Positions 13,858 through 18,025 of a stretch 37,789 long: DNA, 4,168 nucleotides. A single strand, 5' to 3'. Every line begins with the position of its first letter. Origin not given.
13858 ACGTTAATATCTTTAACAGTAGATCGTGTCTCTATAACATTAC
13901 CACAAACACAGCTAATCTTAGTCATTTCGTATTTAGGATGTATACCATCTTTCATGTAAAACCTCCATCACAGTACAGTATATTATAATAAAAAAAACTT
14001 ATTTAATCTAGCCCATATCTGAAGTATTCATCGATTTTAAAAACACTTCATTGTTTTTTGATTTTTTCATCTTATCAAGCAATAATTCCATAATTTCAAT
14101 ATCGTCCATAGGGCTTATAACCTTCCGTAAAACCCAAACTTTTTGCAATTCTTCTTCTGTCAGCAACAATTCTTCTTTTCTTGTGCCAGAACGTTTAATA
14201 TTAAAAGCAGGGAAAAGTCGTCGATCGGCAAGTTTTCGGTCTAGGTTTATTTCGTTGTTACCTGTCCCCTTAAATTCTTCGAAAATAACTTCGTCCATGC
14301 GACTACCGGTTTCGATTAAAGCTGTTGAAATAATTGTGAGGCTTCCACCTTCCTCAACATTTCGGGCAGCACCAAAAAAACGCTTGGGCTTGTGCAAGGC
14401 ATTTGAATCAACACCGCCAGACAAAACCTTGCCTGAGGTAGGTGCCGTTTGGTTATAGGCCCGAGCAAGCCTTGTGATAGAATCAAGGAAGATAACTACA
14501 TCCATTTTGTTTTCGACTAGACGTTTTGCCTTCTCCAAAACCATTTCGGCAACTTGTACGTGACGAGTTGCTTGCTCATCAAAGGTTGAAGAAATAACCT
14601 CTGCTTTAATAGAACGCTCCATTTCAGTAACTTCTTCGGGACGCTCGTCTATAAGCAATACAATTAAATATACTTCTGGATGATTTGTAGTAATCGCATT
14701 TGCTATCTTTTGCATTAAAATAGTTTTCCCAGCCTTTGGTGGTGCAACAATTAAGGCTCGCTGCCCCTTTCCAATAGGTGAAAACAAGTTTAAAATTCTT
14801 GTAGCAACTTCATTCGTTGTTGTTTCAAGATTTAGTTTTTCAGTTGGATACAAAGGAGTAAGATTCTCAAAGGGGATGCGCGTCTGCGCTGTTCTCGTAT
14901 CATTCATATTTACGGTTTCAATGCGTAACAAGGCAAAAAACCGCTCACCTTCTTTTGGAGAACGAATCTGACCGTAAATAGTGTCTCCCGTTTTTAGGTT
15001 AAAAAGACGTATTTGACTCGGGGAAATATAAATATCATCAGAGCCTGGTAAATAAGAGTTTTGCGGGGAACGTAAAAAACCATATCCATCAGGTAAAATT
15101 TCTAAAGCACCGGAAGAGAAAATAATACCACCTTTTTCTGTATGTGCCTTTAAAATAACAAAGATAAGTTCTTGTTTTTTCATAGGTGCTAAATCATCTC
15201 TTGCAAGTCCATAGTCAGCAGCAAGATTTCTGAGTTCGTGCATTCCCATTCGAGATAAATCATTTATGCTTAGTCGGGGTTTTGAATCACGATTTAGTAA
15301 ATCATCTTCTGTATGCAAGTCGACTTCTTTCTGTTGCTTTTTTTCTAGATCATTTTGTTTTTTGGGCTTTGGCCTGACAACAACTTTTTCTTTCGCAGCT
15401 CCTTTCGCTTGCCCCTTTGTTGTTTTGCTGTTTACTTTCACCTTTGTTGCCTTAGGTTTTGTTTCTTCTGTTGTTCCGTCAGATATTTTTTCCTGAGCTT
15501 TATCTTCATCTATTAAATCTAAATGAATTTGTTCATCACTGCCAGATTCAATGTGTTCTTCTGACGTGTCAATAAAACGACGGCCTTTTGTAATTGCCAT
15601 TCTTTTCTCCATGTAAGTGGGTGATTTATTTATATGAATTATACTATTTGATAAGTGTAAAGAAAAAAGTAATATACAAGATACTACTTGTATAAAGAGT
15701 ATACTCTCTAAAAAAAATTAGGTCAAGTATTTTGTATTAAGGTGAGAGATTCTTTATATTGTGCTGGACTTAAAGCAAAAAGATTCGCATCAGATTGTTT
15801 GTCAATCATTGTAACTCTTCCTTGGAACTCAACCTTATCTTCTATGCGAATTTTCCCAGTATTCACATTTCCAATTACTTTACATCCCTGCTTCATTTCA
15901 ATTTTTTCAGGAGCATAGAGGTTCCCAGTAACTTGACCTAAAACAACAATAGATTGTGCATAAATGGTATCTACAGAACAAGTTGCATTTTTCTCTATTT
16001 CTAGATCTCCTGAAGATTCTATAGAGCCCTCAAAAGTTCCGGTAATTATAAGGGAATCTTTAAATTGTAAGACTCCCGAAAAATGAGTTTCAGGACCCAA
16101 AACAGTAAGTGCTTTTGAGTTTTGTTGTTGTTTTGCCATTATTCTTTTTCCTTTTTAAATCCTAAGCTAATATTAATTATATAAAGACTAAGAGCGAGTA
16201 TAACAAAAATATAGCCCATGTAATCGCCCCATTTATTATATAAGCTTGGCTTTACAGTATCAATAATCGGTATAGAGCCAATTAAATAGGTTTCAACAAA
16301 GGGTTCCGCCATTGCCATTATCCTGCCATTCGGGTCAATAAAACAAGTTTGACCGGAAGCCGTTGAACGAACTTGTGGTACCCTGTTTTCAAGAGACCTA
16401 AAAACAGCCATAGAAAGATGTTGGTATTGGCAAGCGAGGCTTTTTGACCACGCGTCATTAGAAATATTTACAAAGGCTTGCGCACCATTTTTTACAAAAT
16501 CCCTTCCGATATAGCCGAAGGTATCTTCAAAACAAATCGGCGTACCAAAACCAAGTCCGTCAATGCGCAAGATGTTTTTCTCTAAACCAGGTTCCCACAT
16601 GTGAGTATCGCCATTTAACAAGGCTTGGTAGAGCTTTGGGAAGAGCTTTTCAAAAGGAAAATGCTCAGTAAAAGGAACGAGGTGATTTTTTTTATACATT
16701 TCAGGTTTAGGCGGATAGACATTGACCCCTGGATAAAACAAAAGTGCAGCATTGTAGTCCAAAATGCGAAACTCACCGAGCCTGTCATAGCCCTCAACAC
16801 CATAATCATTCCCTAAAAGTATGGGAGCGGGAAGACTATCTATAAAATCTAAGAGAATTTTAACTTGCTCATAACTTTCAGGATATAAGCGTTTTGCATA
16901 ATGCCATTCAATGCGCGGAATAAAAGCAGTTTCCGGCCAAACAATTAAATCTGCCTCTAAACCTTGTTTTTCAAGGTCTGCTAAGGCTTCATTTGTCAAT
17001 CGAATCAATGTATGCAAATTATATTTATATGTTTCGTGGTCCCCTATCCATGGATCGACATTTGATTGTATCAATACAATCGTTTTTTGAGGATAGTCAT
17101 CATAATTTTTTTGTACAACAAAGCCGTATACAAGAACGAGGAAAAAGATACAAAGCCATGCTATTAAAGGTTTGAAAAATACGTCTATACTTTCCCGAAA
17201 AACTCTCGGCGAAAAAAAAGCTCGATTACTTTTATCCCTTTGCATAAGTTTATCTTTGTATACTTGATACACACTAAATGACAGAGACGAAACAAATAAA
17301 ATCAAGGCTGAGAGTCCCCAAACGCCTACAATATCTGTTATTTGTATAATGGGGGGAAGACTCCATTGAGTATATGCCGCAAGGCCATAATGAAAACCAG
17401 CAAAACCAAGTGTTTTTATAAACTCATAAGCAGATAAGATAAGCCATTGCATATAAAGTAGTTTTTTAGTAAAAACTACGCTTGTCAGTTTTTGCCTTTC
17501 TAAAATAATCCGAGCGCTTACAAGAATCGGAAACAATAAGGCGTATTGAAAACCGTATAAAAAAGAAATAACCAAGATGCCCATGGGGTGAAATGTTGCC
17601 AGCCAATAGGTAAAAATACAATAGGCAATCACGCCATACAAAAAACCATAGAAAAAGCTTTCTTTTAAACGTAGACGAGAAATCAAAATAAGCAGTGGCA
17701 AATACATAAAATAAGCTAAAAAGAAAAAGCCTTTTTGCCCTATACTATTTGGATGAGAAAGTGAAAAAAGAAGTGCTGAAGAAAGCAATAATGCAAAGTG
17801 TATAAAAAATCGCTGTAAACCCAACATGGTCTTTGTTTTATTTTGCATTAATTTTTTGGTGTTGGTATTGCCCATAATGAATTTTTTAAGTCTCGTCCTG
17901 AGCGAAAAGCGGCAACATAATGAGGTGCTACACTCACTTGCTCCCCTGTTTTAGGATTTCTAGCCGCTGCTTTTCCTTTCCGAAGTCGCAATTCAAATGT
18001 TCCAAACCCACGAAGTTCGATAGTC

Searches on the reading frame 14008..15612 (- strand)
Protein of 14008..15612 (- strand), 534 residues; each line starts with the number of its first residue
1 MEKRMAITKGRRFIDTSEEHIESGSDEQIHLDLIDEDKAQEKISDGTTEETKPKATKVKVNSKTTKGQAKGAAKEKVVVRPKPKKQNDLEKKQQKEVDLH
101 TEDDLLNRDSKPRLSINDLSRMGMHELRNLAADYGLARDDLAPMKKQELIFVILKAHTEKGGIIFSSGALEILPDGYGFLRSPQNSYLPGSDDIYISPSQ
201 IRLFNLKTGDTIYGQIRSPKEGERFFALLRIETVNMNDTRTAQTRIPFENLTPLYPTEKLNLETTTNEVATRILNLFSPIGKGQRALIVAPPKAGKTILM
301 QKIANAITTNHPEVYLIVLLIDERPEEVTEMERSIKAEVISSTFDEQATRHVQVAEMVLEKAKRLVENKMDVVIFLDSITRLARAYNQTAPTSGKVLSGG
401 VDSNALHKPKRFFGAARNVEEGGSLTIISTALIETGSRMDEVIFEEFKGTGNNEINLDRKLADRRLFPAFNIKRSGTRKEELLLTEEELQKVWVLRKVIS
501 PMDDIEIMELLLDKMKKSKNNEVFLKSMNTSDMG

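Call 63: search_protein_families(library=pfam, proteins=[window:14008-15612:-], max_evalue=0.00001)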
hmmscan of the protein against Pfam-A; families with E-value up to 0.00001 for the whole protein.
window:14008-15612:- (534 aa): 3 families
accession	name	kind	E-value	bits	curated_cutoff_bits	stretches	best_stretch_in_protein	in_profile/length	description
PF07497.18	Rho_RNA_bind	-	2.1e-31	108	27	1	167-238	2-71/73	Rho termination factor, RNA-binding domain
PF00006.31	ATP-synt_ab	-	4.1e-26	92.4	29.5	1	272-475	3-211/213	ATP synthase alpha/beta family, nucleotide-binding domain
PF07498.18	Rho_N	-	6.8e-12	45.6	24.9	1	118-162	1-43/43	Rho termination factor, N-terminal domain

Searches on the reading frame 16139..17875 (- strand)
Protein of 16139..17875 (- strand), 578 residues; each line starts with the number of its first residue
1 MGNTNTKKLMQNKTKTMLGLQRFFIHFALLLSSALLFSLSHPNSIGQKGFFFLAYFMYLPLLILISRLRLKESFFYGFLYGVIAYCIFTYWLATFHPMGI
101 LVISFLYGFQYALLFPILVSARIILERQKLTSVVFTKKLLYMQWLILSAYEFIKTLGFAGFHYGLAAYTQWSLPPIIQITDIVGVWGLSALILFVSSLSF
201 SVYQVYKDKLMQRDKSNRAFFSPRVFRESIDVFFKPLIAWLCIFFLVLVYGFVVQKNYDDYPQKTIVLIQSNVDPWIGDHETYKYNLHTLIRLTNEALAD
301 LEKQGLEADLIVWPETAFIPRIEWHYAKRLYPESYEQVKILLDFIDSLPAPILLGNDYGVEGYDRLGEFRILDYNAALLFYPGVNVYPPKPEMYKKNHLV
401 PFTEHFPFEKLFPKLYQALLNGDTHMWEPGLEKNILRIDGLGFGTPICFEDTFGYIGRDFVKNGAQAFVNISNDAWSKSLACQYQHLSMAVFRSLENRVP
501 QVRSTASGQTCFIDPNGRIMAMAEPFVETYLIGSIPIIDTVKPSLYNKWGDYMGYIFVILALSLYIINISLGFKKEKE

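Call 63: search_protein_families(library=pfam, proteins=[window:16139-17875:-], max_evalue=0.00001)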
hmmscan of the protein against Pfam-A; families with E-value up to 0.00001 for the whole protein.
window:16139-17875:- (578 aa): 2 families
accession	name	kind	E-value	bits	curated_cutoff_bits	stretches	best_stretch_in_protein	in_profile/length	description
PF00795.27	CN_hydrolase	-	1.3e-18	67.7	23.2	1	284-536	11-247/256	Carbon-nitrogen hydrolase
PF20154.4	LNT_N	-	1.5e-18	67.9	27.1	1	33-197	1-158/159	Apolipoprotein N-acyltransferase N-terminal domain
